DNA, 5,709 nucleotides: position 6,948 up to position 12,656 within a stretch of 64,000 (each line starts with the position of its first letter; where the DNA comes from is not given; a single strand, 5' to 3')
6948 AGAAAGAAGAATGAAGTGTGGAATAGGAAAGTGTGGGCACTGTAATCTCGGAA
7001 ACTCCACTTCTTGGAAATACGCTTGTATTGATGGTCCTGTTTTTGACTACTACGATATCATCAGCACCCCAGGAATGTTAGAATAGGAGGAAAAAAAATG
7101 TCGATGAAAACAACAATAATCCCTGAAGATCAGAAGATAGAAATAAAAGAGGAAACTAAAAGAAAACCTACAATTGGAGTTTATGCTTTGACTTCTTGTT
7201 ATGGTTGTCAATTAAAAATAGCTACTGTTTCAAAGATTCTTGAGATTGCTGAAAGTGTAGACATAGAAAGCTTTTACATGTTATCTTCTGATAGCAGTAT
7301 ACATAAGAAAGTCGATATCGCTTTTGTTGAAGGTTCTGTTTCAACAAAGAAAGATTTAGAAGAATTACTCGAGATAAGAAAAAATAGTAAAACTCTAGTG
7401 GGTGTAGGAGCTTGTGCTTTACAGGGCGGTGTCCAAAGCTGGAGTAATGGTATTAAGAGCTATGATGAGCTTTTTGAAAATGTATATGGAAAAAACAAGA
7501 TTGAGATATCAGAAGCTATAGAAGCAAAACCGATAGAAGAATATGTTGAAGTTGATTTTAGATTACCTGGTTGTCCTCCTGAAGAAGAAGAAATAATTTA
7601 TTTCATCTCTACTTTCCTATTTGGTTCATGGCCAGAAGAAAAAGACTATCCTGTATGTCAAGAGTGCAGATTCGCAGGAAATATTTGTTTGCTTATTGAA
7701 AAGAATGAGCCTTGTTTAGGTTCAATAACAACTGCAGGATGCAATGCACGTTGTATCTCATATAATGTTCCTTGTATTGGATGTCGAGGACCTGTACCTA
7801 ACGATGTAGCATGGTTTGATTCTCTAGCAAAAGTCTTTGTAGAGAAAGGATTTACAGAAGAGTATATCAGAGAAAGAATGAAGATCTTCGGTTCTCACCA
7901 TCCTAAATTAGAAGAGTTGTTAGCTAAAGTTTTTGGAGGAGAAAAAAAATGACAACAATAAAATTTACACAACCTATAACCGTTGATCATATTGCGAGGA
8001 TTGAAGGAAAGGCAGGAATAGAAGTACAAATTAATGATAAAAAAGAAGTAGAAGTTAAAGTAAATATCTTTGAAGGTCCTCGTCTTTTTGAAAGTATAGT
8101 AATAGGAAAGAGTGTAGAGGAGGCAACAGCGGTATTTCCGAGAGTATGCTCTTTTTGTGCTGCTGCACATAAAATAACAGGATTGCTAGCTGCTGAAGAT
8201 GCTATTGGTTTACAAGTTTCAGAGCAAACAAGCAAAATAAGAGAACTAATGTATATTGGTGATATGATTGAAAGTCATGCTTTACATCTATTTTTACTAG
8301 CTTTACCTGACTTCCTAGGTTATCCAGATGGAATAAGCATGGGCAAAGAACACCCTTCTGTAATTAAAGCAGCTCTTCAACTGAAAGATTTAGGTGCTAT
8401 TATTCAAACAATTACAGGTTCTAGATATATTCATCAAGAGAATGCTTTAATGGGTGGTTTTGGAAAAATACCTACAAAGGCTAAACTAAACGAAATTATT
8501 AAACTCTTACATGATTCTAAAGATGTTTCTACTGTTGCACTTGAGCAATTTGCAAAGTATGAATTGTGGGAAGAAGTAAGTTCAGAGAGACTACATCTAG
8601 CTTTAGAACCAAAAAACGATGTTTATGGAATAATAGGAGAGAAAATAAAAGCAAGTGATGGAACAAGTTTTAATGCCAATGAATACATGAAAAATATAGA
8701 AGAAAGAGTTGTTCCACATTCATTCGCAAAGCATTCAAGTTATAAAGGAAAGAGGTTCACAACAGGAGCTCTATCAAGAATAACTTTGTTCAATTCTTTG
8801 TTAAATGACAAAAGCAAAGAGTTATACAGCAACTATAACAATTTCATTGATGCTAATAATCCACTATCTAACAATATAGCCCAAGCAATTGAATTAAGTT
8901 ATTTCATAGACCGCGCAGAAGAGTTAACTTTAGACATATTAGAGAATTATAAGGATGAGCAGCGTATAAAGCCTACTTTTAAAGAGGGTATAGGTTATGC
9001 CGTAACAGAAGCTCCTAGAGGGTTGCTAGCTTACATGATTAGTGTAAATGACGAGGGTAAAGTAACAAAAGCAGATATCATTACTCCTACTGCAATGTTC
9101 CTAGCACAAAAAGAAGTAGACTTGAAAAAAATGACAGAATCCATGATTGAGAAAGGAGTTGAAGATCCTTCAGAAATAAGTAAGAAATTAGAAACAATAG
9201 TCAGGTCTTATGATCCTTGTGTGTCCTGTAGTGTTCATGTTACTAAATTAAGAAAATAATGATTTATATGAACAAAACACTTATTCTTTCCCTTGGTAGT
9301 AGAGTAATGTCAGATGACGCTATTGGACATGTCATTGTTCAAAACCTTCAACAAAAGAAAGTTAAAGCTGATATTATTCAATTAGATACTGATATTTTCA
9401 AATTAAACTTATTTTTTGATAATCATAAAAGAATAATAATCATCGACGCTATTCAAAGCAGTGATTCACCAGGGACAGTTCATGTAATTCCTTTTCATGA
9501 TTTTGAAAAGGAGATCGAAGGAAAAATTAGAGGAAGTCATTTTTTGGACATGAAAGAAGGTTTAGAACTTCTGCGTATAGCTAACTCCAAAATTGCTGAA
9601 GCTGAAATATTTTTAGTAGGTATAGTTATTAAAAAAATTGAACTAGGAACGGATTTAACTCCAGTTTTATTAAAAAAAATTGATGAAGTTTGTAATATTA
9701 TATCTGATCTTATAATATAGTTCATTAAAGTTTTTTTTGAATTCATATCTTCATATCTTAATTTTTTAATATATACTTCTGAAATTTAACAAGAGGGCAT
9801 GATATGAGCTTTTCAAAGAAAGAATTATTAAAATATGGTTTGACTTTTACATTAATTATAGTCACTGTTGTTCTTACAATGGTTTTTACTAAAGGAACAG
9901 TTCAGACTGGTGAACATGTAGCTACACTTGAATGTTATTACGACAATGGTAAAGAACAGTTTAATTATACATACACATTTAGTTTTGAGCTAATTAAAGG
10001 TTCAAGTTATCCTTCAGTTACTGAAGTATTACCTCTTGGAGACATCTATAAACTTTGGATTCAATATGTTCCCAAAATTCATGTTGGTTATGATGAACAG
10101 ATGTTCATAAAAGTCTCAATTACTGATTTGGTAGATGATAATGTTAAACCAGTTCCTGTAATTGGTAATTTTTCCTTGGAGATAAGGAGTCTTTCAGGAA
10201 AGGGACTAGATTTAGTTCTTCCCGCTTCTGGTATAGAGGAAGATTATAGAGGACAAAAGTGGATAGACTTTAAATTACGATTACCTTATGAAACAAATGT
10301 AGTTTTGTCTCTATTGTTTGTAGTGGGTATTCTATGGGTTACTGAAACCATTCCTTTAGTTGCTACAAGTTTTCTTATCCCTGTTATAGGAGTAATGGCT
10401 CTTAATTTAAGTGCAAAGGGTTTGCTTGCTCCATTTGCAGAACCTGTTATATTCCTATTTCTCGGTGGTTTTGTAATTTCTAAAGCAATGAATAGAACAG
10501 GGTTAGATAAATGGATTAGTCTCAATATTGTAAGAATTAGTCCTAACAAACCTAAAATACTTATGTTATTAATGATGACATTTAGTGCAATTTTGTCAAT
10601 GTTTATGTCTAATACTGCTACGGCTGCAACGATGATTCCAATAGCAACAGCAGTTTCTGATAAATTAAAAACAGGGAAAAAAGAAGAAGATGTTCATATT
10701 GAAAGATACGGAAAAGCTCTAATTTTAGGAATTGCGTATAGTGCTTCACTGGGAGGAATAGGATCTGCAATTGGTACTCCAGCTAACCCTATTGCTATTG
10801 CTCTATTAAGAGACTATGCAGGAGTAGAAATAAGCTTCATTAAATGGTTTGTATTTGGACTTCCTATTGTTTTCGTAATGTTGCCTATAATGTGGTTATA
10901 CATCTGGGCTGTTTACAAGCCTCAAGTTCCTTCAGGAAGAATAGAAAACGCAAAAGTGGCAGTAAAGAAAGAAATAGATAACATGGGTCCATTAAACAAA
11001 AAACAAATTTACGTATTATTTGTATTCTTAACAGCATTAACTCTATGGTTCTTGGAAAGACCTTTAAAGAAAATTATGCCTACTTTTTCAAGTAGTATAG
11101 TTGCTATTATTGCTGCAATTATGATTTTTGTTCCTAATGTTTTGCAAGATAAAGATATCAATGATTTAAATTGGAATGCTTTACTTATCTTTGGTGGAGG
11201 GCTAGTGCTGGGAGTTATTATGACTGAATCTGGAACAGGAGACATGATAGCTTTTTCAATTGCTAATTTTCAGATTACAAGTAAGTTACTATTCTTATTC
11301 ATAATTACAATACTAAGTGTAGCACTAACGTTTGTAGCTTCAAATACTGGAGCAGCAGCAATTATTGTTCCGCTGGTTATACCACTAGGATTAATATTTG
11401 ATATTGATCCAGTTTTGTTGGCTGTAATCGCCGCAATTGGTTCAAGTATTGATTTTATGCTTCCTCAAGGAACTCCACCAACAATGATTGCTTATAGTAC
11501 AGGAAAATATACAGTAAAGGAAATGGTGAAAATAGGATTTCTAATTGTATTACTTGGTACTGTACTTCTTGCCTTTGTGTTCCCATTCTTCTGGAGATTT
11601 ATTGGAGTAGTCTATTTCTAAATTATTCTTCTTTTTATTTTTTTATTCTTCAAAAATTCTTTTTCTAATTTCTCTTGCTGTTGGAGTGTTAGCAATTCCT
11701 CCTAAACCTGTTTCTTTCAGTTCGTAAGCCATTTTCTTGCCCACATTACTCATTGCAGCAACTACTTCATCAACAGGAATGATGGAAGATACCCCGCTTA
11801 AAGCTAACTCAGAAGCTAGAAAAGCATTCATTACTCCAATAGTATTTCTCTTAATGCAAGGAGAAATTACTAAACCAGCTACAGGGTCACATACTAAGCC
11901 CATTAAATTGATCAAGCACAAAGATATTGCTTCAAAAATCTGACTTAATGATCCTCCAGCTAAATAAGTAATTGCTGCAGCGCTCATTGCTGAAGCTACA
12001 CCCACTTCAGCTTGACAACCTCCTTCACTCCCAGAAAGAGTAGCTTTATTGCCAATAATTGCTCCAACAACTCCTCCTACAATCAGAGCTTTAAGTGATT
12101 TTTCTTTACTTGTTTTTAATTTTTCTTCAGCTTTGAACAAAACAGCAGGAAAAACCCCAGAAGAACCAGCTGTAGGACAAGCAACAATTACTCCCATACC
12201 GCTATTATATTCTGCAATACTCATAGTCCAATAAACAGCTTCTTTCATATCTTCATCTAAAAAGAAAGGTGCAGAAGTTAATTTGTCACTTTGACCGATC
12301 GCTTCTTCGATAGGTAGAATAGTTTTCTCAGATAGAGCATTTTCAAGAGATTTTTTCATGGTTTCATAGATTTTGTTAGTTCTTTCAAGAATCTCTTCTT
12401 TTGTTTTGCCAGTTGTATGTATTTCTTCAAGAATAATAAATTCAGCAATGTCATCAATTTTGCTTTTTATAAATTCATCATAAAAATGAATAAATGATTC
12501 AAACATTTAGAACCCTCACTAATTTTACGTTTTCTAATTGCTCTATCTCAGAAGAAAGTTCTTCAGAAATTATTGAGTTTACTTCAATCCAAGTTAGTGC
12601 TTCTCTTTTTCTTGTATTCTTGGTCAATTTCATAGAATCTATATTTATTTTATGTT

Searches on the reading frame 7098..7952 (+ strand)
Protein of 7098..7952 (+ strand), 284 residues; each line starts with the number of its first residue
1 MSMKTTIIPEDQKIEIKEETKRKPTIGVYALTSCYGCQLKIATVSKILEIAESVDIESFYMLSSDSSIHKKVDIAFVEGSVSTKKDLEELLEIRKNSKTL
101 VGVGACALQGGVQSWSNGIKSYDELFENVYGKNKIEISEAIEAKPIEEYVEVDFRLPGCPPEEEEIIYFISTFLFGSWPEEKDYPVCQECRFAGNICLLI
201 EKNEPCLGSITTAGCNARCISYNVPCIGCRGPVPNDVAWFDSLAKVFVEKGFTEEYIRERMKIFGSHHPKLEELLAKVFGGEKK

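Call 10: search_protein_families(library=pfam, proteins=[window:7098-7952:+], max_evalue=0.001)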
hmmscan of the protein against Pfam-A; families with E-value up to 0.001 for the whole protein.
window:7098-7952:+ (284 aa): 1 family
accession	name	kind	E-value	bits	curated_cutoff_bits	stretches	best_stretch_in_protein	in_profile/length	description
PF01058.29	Oxidored_q6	-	3.9e-25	88.5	27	1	34-171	1-126/128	NADH ubiquinone oxidoreductase, 20 Kd subunit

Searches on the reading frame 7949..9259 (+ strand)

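Call 10: search_protein_families(library=pfam, proteins=[window:7949-9259:+], max_evalue=0.001)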
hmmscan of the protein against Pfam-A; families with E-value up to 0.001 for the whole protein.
window:7949-9259:+ (436 aa): 1 family
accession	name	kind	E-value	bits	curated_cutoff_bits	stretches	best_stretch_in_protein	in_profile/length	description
PF00374.24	NiFeSe_Hases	-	3.5e-31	109.2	25.8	2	245-430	310-508/508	Nickel-dependent hydrogenase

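Call 49: search_protein_families(library=ncbifam, proteins=[window:7949-9259:+], max_evalue=0.001)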
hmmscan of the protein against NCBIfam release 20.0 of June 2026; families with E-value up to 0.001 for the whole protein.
window:7949-9259:+ (436 aa): 9 families
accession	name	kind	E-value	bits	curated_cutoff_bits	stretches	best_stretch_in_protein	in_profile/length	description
NF040832.1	sulfhyd_HydA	equivalog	5.5e-151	503.5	880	1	9-434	4-426/426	NADPH-dependent hydrogenase/sulfhydrogenase 1 subunit alpha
NF040828.1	sulfhyd_ShyA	equivalog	2.2e-97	326.6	700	1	10-434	3-415/415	NAD(P)-dependent hydrogenase/sulfhydrogenase 2 subunit alpha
NF041785.2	VhuA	equivalog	2.3e-44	151.6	800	1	10-390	4-407/418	F420-non-reducing hydrogenase Vhu subunit A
NF033181.1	NiFeSe_hydrog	equivalog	1.3e-40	139.7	600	2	9-127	3-120/507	nickel-dependent hydrogenase large subunit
NF045518.1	H2_NiFeSe_large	exception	6.4e-37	127.5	780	2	10-170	4-178/485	NiFeSe hydrogenase large subunit HysA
TIGR03295.1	frhA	equivalog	1.1e-35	123.4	392.5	1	8-431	3-396/412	coenzyme F420 hydrogenase subunit alpha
NF007550.0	PRK10170.1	equivalog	6.8e-22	77.6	1101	2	10-125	19-134/597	Ni/Fe-hydrogenase large subunit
NF007778.0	PRK10467.1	equivalog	3.6e-21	75.1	969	2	8-122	3-116/567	hydrogenase 2 large subunit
NF041786.2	VhuU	equivalog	4.1e-05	23.3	70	1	414-431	11-28/45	F420-non-reducing hydrogenase selenoprotein subunit VhuU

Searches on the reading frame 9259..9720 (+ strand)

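Call 10: search_protein_families(library=pfam, proteins=[window:9259-9720:+], max_evalue=0.001)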
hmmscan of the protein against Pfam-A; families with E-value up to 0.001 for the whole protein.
window:9259-9720:+ (153 aa): 1 family
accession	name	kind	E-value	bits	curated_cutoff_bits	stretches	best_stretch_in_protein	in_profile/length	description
PF01750.23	HycI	-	6.7e-12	45.8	23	1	27-148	4-127/130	Hydrogenase maturation protease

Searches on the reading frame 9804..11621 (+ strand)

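Call 10: search_protein_families(library=pfam, proteins=[window:9804-11621:+], max_evalue=0.001)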
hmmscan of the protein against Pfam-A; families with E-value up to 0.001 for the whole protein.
window:9804-11621:+ (605 aa): 2 families
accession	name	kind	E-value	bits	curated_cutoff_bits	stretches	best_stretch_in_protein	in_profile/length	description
PF00939.25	Na_sulph_symp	-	1.5e-61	209.3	27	1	162-602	28-471/472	Sodium:sulfate symporter transmembrane region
PF03600.22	CitMHS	-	4.8e-49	167.7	31.9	2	176-418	2-216/336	Citrate transporter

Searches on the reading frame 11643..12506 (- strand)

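Call 11: search_protein_families(library=pfam, proteins=[window:11643-12506:-], max_evalue=0.001)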
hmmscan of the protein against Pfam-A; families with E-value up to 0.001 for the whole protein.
window:11643-12506:- (287 aa): 2 families
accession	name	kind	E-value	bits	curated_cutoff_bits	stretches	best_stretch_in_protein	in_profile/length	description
PF03313.21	SDH_alpha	-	1.2e-69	235.3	26.4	1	21-272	7-260/260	Serine dehydratase alpha chain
PF03972.19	MmgE_PrpD_N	-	0.0001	22.1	32.1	1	115-239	98-218/244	MmgE/PrpD N-terminal domain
